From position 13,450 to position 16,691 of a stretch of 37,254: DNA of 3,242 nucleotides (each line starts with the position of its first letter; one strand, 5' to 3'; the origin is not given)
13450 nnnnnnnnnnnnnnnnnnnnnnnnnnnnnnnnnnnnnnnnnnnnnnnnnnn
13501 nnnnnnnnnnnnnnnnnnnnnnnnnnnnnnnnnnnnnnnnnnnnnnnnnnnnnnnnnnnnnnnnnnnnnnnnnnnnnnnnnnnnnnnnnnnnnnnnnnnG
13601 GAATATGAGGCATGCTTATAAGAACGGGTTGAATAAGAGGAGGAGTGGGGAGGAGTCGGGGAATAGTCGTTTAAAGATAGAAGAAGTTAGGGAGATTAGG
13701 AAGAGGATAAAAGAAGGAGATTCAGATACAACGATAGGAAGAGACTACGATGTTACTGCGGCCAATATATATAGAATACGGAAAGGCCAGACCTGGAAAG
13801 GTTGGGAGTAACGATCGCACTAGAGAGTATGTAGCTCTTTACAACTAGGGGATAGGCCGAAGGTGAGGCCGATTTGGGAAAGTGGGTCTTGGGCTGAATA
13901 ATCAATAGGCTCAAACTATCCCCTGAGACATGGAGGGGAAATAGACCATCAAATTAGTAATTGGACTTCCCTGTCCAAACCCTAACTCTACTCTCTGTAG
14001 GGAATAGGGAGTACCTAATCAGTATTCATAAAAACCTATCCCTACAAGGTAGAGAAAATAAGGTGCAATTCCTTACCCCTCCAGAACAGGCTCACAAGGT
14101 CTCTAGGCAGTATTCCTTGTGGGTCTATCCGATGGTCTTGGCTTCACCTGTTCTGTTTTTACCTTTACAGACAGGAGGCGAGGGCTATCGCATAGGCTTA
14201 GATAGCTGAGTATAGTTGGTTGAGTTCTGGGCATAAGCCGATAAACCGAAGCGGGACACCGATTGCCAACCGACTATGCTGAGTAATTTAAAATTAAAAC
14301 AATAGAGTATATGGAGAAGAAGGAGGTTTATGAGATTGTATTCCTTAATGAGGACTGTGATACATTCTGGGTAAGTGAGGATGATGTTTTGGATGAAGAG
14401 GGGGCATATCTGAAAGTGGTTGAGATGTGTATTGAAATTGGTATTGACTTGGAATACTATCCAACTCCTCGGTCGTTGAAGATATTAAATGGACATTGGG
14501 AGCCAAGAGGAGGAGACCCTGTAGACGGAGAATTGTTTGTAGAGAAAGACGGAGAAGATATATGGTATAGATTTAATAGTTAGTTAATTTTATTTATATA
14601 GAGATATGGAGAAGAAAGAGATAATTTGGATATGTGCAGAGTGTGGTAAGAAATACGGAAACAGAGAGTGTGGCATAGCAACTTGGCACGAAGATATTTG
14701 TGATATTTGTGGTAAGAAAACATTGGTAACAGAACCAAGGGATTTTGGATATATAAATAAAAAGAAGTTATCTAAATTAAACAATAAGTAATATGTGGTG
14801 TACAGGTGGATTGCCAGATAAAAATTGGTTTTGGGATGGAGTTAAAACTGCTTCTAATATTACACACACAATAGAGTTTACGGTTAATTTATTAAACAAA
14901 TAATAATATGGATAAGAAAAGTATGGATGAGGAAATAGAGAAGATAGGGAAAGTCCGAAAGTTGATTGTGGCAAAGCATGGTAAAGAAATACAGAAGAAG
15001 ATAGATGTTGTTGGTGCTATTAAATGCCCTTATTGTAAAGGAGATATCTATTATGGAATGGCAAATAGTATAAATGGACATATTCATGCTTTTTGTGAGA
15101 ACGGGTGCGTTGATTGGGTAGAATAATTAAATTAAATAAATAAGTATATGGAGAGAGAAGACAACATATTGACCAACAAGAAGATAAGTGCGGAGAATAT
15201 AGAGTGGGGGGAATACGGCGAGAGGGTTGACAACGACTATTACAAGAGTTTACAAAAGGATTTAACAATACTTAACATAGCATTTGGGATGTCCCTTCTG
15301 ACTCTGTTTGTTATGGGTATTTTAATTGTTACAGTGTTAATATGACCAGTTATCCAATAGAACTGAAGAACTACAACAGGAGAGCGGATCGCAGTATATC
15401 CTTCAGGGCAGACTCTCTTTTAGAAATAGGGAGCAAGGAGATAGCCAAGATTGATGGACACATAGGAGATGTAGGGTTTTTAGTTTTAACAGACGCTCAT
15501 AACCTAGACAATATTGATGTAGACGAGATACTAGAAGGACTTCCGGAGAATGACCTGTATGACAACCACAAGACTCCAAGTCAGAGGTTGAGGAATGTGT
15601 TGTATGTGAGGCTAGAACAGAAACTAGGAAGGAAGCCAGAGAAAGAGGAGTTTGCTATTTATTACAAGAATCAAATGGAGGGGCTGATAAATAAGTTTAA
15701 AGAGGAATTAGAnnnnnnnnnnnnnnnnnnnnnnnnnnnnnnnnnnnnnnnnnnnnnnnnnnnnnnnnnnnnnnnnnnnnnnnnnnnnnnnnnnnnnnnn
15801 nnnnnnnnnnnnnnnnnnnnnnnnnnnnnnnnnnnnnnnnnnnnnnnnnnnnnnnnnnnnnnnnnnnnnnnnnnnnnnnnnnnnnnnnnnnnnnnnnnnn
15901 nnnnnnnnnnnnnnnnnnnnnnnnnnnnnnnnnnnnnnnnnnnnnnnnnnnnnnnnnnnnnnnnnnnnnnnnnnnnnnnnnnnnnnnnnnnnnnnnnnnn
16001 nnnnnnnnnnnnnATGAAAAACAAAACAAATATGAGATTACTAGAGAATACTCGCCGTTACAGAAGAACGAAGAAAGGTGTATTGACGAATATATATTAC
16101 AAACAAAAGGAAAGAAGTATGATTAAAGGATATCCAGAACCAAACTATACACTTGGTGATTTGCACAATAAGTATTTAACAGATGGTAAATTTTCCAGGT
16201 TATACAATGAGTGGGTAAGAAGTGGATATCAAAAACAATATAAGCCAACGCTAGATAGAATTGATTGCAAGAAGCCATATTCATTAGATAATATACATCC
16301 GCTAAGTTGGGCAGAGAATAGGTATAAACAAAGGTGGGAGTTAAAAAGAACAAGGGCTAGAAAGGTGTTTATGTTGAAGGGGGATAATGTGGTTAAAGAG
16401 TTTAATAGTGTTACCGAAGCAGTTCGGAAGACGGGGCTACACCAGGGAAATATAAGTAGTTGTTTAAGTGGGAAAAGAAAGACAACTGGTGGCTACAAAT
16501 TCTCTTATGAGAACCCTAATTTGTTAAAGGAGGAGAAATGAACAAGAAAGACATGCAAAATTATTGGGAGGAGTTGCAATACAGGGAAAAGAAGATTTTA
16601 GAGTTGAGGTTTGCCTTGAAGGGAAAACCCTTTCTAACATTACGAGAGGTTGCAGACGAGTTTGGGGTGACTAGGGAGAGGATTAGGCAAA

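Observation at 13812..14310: Non-coding island B: a 0.5-kb gene-free stretch after an HNH gene, packed with long perfect stems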

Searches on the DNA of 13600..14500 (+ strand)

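Call 4: search_rna_families(source=window, start=13600, end=14500, threshold=evalue, max_evalue=10, show_alignments=3)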
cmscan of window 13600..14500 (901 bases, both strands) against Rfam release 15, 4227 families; matches with E-value up to 10: 7.
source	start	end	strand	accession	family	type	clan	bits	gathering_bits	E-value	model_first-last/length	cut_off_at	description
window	14019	14088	+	RF00233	Tymo_tRNA-like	Cis-reg;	-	16.8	40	0.76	1-84/84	no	Tymovirus/Pomovirus/Furovirus tRNA-like 3' UTR element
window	14343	14401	+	RF00212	SNORD38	Gene; snRNA; snoRNA; CD-box;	CL00051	16.6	44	3.8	1-70/70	no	Small nucleolar RNA SNORD38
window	14044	14095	-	RF00029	Intron_gpII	Intron;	-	16.2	40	2.1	1-77/77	no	Group II catalytic intron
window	14117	14203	-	RF01001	mir-609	Gene; miRNA;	-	16.2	98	5.8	1-92/92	no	mir-609 microRNA precursor family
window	14134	14184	+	RF00175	HIV-1_DIS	Cis-reg;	-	15.6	35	7.5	1-40/40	no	Human immunodeficiency virus type 1 dimerisation initiation site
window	13981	14060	-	RF03520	mir-3059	Gene; miRNA;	-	14.8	88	9.4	1-59/59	no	mir-3059 microRNA precursor family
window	14389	14449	+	RF01124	sR36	Gene; snRNA; snoRNA; CD-box;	-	12.5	55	2.2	1-55/55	no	Small nucleolar RNA sR36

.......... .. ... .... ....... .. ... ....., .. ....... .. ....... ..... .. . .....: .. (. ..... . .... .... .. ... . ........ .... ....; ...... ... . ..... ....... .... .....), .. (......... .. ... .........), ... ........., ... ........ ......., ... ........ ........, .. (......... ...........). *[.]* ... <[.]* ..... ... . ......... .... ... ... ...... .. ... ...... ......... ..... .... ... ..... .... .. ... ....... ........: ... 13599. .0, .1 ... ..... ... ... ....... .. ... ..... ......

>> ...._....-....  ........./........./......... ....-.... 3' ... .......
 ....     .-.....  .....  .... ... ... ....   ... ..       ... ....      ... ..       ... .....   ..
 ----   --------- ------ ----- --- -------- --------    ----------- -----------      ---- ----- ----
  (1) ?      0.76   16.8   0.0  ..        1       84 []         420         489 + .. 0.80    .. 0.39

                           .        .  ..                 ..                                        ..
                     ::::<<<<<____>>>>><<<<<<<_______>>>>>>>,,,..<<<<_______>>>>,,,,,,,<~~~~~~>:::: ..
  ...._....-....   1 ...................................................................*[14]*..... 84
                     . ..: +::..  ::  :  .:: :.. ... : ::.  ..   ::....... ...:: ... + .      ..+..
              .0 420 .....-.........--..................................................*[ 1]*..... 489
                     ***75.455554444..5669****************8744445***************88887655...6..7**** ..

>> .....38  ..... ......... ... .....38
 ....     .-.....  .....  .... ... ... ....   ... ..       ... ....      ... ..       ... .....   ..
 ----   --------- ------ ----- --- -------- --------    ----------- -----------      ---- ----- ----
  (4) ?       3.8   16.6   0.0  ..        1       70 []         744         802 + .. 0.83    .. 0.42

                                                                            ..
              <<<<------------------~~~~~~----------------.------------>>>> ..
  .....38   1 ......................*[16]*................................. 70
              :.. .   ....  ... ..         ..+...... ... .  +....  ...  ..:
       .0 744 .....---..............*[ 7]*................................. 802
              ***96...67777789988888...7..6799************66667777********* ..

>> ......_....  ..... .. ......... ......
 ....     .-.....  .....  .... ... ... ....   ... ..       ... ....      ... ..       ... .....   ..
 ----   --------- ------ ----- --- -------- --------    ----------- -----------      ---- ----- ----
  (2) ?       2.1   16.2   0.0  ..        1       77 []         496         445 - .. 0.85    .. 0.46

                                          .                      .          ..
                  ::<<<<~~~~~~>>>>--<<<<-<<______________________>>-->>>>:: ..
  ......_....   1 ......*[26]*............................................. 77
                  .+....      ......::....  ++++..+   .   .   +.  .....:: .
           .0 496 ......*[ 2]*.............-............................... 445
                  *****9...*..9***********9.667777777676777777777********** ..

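Call 9: search_dna_similar(query=window:13812-14310:+, collection=phages, mode=distant)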
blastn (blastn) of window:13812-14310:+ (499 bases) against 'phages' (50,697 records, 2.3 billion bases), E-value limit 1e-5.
No match.

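Call 92: build_rna_model(alignment_id=A4, structure=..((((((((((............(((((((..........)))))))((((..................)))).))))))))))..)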
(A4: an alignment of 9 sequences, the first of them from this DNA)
Model R2 built from alignment A4 (9 sequences, 87 columns); structure: as given.
model positions 72; base pairs 21; branch points 1; effective number of sequences 4.71; information 0.783 bits per position. Calibrated on 0.2 Mb of random sequence (short: E-values are rough).
structure used (alignment columns):
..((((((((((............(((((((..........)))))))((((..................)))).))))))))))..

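Call 93: search_with_rna_model(model_id=R2, sources=[window, L002, L003, L004, L006, L009, L016, L018, L019, L021, L023, L029, L030, L034, L036, L037, L038, L039, L040, L041, L042, L043, L044, L045, L046, L047, L048, L049, L050, L051, L052, L055, L056, L057, L058, L059, L060, L062, L063, L064, L065], max_evalue=1)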
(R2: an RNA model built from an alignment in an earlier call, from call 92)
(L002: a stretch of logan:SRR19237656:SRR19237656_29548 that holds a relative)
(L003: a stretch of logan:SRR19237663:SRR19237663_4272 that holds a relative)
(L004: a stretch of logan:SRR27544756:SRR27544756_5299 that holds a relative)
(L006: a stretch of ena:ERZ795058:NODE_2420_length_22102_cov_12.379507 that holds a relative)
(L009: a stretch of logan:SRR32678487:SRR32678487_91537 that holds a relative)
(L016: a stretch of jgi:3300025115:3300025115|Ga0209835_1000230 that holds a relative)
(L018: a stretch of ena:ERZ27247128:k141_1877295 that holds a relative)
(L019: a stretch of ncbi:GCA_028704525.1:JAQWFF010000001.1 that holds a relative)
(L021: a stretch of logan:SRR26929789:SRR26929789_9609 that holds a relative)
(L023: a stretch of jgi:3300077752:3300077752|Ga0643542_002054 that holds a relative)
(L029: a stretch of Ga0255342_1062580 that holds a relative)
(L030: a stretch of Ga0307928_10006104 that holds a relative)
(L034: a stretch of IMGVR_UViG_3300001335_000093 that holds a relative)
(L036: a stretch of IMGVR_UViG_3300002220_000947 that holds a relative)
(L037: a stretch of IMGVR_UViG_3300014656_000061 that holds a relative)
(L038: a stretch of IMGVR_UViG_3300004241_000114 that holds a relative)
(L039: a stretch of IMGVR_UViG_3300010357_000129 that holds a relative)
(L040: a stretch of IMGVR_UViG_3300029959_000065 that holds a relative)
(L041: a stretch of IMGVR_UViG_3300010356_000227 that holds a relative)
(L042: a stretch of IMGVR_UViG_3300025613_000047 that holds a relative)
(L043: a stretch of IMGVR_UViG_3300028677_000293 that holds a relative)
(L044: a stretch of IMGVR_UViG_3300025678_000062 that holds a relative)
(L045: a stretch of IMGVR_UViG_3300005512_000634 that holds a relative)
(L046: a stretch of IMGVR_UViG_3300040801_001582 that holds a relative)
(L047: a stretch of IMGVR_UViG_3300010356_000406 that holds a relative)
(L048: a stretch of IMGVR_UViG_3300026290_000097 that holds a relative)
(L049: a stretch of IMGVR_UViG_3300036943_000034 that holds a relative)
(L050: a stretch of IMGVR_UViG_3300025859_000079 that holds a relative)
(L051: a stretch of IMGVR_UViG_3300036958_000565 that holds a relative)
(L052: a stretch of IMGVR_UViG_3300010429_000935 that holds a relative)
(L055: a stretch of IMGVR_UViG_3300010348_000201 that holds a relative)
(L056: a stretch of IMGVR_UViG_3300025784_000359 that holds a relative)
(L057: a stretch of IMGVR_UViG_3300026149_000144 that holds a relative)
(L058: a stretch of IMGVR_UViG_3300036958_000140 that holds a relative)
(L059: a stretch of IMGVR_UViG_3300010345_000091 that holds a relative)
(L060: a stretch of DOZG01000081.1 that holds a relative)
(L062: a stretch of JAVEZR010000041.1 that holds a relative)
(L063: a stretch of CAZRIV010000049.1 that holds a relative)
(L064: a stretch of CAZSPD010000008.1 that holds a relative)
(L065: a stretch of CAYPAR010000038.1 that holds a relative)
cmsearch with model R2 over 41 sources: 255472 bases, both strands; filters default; matches with E-value up to 1: 11.
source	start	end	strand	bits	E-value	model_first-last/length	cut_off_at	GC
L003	6898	6967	+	87.1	1.5e-18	1-72/72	no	0.44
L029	1162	1231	+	85.7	3.3e-18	1-72/72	no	0.44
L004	6702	6771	+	84.5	6.7e-18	1-72/72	no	0.46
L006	3705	3774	+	84.5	6.7e-18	1-72/72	no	0.46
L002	7246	7316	+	84.4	6.9e-18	1-72/72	no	0.49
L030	6666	6738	+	84.1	8.3e-18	1-72/72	no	0.55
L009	3705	3776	+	83.6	1.1e-17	1-72/72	no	0.44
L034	1621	1694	+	61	4.1e-12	1-72/72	no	0.53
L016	3668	3740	+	55.1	1.2e-10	1-72/72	no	0.45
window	13844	13927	+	42.1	1.8e-07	1-72/72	no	0.51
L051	1076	1183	+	28.7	0.00036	1-72/72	no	0.53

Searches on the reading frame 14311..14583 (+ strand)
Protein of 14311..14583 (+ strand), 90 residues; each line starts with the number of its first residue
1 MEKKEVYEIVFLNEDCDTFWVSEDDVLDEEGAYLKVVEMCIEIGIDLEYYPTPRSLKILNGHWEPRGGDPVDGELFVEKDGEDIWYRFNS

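Call 10: search_protein_families(library=pfam, proteins=[window:14311-14583:+], max_evalue=0.01)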
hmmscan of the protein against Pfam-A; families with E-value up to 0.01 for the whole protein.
window:14311-14583:+ (90 aa): 0 families

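Call 11: search_protein_families(library=phrogs, proteins=[window:14311-14583:+], max_evalue=0.001)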
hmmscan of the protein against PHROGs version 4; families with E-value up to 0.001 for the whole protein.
window:14311-14583:+ (90 aa): 0 families

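Call 15: find_related_loci(query=window:14311-14583:+, collection=viral_contigs, flank=6000)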
Query window:14311-14583:+ (90 aa) in viral_contigs; peptide patterns used: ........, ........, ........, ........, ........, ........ (x = any residue, [..] = any of these).
2 stretches matched a pattern; 1 encode a relative of the query (tblastn E <= 1e-3); 1 distinct loci.
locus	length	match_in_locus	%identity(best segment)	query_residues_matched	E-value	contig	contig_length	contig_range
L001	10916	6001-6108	45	21-58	3e-5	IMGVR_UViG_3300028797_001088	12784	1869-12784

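Call 16: find_encoding_contigs(protein=window:14311-14583:+, flank=10000, max_places=10)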
Protein window:14311-14583:+ (90 aa): no gene with exactly this product is on record in the collection.

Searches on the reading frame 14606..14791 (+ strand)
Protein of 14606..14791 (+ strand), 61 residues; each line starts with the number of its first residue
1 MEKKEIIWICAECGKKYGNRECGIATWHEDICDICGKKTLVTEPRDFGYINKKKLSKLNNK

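Call 10: search_protein_families(library=pfam, proteins=[window:14606-14791:+], max_evalue=0.01)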
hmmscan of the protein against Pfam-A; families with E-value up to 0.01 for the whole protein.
window:14606-14791:+ (61 aa): 3 families
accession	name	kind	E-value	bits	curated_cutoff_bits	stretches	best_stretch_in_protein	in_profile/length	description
PF23477.1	zf_Tbcl_2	-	0.003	17.7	27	0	27-41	3-17/37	Probable treble clef zinc finger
PF10235.14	Cript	-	0.0073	17.4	25.5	0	10-42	48-83/90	Microtubule-associated protein CRIPT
PF05191.20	ADK_lid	-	0.0087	16.4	26.6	0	8-41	2-32/36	Adenylate kinase, active site lid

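Call 11: search_protein_families(library=phrogs, proteins=[window:14606-14791:+], max_evalue=0.001)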
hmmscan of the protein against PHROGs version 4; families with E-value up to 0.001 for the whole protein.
window:14606-14791:+ (61 aa): 0 families

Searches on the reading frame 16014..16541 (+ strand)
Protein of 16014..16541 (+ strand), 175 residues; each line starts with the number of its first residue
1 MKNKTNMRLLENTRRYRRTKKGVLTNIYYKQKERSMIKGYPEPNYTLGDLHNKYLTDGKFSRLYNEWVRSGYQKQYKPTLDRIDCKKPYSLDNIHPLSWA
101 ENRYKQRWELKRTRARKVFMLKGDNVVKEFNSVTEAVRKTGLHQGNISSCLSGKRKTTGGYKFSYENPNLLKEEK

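Call 10: search_protein_families(library=pfam, proteins=[window:16014-16541:+], max_evalue=0.01)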
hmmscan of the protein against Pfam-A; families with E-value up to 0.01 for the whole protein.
window:16014-16541:+ (175 aa): 1 family
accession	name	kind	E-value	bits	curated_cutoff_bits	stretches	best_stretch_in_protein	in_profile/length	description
PF22083.2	I-HmuI_NUMOD-like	-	5e-14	52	27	1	127-163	9-45/46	DNA endonuclease I-HmuI-like, NUMOD-like domain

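Call 11: search_protein_families(library=phrogs, proteins=[window:16014-16541:+], max_evalue=0.001)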
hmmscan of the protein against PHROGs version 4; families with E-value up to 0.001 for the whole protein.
window:16014-16541:+ (175 aa): 9 families
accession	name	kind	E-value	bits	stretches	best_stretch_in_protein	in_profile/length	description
phrog_1035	-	DNA, RNA and nucleotide metabolism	3.6e-11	44.4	1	16-165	116-269/271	endonuclease VII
phrog_20162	-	DNA, RNA and nucleotide metabolism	5.4e-10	40.5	1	127-166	43-82/88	HNH endonuclease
phrog_2081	-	DNA, RNA and nucleotide metabolism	2e-08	34.8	1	72-168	154-253/433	HNH endonuclease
phrog_3322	-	DNA, RNA and nucleotide metabolism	2.4e-06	28.5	1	68-114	98-142/162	endonuclease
phrog_4538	-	unknown function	5.9e-06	26.4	1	113-165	397-446/447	-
phrog_7140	-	DNA, RNA and nucleotide metabolism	9.5e-06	25.6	1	109-169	284-339/423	intron encoded nuclease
phrog_3377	-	DNA, RNA and nucleotide metabolism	1.9e-05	25.6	1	64-150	54-126/196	HNH endonuclease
phrog_3855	-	DNA, RNA and nucleotide metabolism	4.9e-05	24.7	1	127-168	18-59/115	HTH DNA binding protein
phrog_34622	-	unknown function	0.00057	20.7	1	130-167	16-53/189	-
